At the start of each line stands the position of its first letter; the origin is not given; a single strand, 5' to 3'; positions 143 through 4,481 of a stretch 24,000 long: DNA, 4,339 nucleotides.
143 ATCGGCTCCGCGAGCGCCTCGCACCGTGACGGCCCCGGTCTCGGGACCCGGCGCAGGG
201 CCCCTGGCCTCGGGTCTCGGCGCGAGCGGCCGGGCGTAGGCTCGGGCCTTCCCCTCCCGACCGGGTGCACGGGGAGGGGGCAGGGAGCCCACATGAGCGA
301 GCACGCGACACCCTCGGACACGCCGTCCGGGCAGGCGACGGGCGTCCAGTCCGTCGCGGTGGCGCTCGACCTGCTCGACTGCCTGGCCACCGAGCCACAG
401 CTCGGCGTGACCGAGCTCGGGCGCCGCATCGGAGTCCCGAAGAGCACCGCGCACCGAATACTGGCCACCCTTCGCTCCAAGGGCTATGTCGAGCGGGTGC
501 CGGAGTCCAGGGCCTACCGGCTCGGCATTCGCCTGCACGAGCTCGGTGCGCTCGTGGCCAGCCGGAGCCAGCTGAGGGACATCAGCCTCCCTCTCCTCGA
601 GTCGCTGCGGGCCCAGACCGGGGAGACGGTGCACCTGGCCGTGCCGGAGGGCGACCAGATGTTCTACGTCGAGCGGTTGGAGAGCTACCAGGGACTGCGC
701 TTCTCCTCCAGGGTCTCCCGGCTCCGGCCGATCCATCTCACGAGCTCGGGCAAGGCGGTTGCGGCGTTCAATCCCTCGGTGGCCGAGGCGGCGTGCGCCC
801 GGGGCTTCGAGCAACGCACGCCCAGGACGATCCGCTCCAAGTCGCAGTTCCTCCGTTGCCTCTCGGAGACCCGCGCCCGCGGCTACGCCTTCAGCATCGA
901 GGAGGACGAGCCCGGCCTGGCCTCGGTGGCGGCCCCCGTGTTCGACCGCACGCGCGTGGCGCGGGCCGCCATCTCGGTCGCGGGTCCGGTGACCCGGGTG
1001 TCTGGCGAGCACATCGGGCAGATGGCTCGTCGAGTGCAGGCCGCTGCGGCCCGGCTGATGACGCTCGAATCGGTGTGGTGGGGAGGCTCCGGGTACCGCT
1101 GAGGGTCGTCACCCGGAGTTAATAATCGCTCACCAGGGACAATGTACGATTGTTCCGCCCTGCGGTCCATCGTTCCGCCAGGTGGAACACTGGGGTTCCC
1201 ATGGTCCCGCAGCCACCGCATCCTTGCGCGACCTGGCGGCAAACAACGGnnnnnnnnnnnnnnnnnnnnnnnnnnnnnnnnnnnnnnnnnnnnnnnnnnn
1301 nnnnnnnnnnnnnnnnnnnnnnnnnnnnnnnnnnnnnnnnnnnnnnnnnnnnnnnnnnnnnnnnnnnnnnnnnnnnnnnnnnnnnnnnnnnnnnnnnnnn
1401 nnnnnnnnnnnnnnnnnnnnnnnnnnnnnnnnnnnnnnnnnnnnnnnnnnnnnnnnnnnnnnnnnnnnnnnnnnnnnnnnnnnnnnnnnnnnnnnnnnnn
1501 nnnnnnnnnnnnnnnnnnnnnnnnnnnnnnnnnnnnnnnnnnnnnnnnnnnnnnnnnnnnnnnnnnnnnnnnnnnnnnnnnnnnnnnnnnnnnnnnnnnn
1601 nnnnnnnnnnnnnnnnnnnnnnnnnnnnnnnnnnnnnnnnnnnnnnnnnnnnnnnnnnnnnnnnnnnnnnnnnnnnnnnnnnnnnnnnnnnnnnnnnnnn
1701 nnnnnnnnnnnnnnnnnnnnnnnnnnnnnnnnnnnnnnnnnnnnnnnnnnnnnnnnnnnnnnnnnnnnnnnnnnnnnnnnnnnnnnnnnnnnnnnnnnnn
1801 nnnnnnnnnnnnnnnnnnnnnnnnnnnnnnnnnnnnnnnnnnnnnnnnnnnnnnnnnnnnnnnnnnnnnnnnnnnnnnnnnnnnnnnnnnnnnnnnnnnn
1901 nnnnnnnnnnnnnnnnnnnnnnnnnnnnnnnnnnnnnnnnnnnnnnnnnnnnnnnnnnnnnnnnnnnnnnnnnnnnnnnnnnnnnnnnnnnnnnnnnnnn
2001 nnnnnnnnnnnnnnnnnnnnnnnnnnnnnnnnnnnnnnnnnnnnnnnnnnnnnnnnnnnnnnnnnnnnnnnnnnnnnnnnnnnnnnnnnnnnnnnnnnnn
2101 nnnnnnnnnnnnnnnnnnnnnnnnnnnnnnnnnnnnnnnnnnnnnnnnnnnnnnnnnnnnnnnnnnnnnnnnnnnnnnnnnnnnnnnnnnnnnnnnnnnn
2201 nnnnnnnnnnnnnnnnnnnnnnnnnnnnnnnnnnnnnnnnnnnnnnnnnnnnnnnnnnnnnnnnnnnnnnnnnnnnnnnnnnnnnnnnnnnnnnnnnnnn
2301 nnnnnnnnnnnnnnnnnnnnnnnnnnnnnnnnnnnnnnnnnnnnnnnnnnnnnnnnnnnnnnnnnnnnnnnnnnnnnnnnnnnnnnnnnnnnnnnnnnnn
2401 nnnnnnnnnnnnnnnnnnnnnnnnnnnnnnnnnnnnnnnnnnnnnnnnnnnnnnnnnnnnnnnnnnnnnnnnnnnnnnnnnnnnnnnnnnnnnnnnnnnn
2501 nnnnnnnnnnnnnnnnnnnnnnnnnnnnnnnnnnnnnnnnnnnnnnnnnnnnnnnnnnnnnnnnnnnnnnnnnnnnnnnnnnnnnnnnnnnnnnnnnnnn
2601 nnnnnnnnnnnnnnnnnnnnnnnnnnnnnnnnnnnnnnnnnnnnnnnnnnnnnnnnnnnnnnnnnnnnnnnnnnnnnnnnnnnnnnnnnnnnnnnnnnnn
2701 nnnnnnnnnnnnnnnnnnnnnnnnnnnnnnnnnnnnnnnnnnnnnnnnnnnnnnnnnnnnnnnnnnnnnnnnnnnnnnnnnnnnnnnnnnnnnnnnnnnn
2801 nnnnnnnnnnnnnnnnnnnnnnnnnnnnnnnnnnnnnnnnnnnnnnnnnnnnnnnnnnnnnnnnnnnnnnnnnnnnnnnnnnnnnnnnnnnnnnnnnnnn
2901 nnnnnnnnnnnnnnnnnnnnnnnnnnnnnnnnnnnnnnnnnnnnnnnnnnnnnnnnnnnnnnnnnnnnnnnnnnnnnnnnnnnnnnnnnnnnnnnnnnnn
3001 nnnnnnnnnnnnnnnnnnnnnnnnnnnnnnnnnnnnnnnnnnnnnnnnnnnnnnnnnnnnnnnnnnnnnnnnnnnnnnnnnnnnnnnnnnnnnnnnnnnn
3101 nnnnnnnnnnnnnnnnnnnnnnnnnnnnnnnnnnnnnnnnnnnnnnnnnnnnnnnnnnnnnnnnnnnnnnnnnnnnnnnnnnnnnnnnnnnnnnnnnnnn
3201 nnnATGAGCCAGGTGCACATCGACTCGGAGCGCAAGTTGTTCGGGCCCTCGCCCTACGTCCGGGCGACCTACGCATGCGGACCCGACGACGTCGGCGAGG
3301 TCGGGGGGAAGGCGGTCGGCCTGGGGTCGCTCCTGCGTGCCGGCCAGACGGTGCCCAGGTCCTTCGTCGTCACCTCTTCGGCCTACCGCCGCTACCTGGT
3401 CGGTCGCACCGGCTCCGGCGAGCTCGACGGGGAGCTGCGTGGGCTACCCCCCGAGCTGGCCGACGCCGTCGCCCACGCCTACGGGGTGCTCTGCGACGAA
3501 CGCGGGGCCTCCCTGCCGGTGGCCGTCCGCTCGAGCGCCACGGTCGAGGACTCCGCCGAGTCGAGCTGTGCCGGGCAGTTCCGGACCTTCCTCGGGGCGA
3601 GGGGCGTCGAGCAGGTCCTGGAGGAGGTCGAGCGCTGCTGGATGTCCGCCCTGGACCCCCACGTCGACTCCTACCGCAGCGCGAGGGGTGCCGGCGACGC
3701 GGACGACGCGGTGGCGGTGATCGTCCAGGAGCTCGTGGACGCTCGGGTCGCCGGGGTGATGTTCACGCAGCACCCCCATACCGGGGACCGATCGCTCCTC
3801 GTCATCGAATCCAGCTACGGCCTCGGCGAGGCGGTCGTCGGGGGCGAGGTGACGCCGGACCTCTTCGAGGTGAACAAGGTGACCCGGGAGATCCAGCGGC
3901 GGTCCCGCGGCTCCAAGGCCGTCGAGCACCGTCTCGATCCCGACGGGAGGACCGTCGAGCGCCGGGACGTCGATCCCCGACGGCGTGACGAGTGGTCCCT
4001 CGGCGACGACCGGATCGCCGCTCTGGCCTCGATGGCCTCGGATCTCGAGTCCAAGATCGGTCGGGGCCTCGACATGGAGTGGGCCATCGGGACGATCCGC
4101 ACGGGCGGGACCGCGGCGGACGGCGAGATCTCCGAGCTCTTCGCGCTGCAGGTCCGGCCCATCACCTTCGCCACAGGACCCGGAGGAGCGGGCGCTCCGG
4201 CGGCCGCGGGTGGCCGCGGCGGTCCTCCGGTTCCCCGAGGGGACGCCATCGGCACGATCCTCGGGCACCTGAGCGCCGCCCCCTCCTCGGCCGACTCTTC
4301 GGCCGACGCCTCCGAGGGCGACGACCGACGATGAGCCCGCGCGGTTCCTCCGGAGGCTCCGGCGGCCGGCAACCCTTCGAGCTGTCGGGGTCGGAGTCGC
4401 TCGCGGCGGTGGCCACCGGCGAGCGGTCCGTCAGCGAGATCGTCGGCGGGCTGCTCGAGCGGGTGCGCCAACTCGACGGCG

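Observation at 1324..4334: Orphan PpsA/PpsB-like pair: split, permuted dikinase without PpsC or a carboxylase partner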

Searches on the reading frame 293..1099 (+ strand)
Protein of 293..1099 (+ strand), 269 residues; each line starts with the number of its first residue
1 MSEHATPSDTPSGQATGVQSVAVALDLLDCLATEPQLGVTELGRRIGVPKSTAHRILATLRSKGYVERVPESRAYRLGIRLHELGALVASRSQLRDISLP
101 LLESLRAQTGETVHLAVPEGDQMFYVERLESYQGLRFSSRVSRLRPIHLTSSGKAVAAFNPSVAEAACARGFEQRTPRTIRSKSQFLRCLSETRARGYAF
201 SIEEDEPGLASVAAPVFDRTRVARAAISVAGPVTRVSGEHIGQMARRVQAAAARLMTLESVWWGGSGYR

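Call 7: search_protein_families(library=pfam, proteins=[window:293-1099:+])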
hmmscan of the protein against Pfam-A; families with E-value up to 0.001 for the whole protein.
window:293-1099:+ (269 aa): 7 families
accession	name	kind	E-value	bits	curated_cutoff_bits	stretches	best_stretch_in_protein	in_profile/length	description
PF01614.24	IclR_C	-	9.9e-40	136.4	24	1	88-254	3-171/174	Bacterial transcriptional regulator IclR C-terminal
PF09339.16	HTH_IclR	-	6e-18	64.8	22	1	20-70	1-52/52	IclR helix-turn-helix domain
PF12802.13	MarR_2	-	1.8e-08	34.9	27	1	24-71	7-55/61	MarR family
PF25213.1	HVO_A0261_N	-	3.9e-07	30.3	35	1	23-77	12-63/86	HVO_A0261 N-terminal domain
PF01047.28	MarR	-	6.7e-07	29.5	24.6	1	25-70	6-51/59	MarR family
PF01978.25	TrmB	-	4.5e-06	26.9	25.6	1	31-73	17-59/68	Sugar-specific transcriptional regulator TrmB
PF13412.12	HTH_24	-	1.3e-05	25.1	21.9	1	25-67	6-48/48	Winged helix-turn-helix DNA-binding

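Call 8: search_protein_families(library=ncbifam, proteins=[window:293-1099:+])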
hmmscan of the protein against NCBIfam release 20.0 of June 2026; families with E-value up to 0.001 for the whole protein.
window:293-1099:+ (269 aa): 8 families
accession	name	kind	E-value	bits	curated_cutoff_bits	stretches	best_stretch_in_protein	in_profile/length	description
NF045644.1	TransRegBhcR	equivalog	1.3e-49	168.9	350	1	12-255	16-261/267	HTH-type transcriptional regulator BhcR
NF011671.1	PRK15090.1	equivalog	4.4e-44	150.6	275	1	14-255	6-249/256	DNA-binding transcriptional regulator KdgR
TIGR02431.1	pcaR_pcaU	subfamily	8.5e-39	133.4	284.75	1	17-243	4-231/248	beta-ketoadipate pathway transcriptional regulators, PcaR/PcaU/PobR family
NF008601.2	PRK11569.1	equivalog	3.1e-34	118.4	380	1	12-255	20-268/276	glyoxylate bypass operon transcriptional repressor IclR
NF007548.0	PRK10163.1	equivalog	1.8e-18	66.6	406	1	17-242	20-248/271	HTH-type transcriptional repressor AllR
NF007342.0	PRK09834.1-4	equivalog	2.2e-17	62.9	251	1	15-227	8-223/263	DNA-binding transcriptional regulator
NF007339.0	PRK09834.1-1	equivalog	1.8e-13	50.4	299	1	9-231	11-237/271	DNA-binding transcriptional regulator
NF007341.0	PRK09834.1-3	equivalog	7.5e-13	48.2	269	1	18-222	7-221/274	DNA-binding transcriptional regulator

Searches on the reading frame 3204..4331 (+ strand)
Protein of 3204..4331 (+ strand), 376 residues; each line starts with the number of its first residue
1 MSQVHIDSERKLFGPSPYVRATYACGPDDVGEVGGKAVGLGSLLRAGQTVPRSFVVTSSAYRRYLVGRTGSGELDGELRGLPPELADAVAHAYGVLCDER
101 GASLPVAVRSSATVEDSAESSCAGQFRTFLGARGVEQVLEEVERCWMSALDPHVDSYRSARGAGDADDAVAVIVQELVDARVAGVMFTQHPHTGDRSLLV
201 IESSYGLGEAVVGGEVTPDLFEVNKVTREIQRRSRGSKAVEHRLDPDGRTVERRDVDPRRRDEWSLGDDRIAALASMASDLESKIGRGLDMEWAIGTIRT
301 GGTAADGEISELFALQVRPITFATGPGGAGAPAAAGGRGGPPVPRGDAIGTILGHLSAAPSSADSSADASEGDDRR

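Call 7: search_protein_families(library=pfam, proteins=[window:3204-4331:+])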
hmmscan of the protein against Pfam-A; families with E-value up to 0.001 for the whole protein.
window:3204-4331:+ (376 aa): 1 family
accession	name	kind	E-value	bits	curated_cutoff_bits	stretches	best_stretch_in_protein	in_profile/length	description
PF01326.24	PPDK_N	-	3.7e-71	240.5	27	1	32-322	3-311/328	Pyruvate phosphate dikinase, AMP/ATP-binding domain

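Call 8: search_protein_families(library=ncbifam, proteins=[window:3204-4331:+])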
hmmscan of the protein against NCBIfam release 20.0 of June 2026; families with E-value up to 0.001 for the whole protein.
window:3204-4331:+ (376 aa): 16 families
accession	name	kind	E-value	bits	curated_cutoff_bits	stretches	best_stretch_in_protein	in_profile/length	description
TIGR01418.1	PEP_synth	equivalog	6e-64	216.7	739.75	2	81-323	92-332/784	pyruvate, water dikinase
NF005057.0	PRK06464.1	equivalog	8.3e-64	215.9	598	2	81-323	97-338/798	phosphoenolpyruvate synthase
NF052631.1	prodigiosin_PigC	equivalog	3e-55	187.6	1300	1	28-322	11-299/883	prodigiosin ligase PigC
NF004878.0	PRK06241.1-3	subfamily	2.8e-49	168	945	2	98-321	104-312/891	phosphoenolpyruvate synthase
NF004881.0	PRK06241.2-2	equivalog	5.1e-49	167.3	883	1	81-322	89-312/898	phosphoenolpyruvate synthase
NF041857.1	RIF_Ptrans_rph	equivalog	1.1e-47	163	999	2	85-295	90-297/864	rifamycin-inactivating phosphotransferase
NF052632.1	undecylprod_RedH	equivalog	1.6e-47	162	1350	1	30-324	14-297/880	undecylprodigiosin ligase RedH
NF004877.0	PRK06241.1-2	subfamily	2.8e-44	151.6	866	1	91-295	98-299/869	phosphoenolpyruvate synthase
NF004879.0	PRK06241.1-4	equivalog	9.8e-35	119.9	976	1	82-295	93-299/868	phosphoenolpyruvate synthase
NF000283.1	RPH_KJ151292.1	equivalog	1.2e-34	119.7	1700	1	81-295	93-300/865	rifamycin-inactivating phosphotransferase Rph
NF004883.0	PRK06241.2-4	equivalog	2.2e-32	112.2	1063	1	106-297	125-316/928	phosphoenolpyruvate synthase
NF004880.0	PRK06241.2-1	equivalog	3.2e-29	101.4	972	1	34-234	19-232/837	phosphoenolpyruvate synthase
NF004882.0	PRK06241.2-3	equivalog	6.7e-16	57.5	850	1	106-218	101-211/827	phosphoenolpyruvate synthase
NF004508.0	PRK05849.1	equivalog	1.1e-07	30.2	501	1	104-194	59-136/789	hypothetical protein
NF004531.0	PRK05878.1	equivalog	3.7e-07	29.1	456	0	136-219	163-250/534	pyruvate, phosphate dikinase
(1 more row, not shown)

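Call 20: search_solved_structures(query=window:3204-4331:+, show_alignments=1)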
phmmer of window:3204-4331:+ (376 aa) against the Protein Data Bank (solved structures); distinct sequences matched with E-value up to 0.001: 8.
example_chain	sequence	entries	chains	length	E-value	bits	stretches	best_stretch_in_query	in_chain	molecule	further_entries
9dae_A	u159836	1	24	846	1.5e-42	149.4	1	81-295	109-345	Phosphoenolpyruvate synthase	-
9goj_A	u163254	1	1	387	2.1e-42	148.9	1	79-297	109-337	Phosphoenolpyruvate synthase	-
8a8e_A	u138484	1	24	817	8.8e-39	137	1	80-296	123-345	Phosphoenolpyruvate synthase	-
5hv6_A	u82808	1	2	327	1.2e-31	113.6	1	90-296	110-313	Phosphoenolpyruvate synthase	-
2ols_A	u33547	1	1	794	1.6e-31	113.1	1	83-325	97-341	Phosphoenolpyruvate synthase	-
5hv2_A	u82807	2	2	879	3.4e-30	108.8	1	90-296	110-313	Phosphoenolpyruvate synthase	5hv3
5hv1_A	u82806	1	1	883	3.8e-30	108.6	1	90-296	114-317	Phosphoenolpyruvate synthase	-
5fbs_A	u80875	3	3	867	5.1e-30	108.2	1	90-296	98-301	Phosphoenolpyruvate synthase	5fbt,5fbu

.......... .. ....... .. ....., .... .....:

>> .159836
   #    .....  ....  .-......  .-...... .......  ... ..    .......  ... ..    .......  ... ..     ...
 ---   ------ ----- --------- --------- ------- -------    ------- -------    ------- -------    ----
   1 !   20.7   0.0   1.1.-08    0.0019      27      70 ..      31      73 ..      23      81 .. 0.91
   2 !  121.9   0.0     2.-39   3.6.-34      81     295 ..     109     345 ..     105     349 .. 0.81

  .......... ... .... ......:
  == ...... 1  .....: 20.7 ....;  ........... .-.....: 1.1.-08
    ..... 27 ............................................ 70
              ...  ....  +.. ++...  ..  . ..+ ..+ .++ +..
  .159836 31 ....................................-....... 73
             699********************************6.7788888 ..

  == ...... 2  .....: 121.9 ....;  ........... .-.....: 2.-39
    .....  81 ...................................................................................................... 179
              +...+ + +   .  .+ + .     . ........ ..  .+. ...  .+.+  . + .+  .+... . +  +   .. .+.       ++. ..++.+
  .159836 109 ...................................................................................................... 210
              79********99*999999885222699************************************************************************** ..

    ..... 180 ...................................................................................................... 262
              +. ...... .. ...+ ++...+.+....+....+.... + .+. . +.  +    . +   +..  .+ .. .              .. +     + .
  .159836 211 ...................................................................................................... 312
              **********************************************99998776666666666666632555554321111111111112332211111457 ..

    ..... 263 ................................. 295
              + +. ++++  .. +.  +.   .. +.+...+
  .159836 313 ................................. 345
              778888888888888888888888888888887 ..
